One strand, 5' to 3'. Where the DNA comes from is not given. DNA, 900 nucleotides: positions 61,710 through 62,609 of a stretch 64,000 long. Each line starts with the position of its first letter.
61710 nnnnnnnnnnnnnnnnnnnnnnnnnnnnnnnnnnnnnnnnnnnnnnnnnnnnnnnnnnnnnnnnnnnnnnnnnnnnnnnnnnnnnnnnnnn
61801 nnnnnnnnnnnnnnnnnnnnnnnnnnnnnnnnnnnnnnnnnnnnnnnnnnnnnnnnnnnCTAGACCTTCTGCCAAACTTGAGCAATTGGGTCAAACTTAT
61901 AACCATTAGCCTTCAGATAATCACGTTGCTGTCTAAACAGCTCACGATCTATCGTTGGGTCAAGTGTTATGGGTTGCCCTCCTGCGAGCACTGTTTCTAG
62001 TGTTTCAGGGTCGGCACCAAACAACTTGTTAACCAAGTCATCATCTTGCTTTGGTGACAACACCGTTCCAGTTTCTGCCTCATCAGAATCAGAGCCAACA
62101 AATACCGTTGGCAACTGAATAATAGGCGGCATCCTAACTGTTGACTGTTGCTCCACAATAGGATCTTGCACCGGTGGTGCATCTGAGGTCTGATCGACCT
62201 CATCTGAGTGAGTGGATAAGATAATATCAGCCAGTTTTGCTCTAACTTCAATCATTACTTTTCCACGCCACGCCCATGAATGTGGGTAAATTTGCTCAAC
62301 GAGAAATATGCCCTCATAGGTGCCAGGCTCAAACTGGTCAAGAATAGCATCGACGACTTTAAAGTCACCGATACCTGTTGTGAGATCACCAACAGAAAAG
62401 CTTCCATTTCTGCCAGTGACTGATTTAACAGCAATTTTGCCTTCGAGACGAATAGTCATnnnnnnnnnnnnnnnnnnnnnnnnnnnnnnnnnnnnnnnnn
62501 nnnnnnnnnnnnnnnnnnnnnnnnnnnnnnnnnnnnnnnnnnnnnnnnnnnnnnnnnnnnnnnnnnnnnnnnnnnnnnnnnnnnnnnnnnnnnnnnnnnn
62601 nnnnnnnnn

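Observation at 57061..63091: Eight-fold recurring intergenic RNA motif with covariation: alternative hairpins or pseudoknot ending in a U-tract before ICE backbone genes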

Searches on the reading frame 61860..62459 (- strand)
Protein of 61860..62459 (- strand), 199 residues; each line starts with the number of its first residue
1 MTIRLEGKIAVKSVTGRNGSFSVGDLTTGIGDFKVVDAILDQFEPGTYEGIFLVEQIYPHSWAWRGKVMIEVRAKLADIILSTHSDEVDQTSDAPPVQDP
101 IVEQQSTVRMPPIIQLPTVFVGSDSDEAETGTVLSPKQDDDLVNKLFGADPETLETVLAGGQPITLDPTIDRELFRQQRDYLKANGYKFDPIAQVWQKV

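Call 11: search_protein_families(library=pfam, proteins=[window:61860-62459:-], max_evalue=0.01)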
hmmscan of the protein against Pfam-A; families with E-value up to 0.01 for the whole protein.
window:61860-62459:- (199 aa): 1 family
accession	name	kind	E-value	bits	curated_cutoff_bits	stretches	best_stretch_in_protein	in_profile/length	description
PF11679.13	DUF3275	-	2.8e-37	128.9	25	1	4-198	2-201/201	Protein of unknown function (DUF3275)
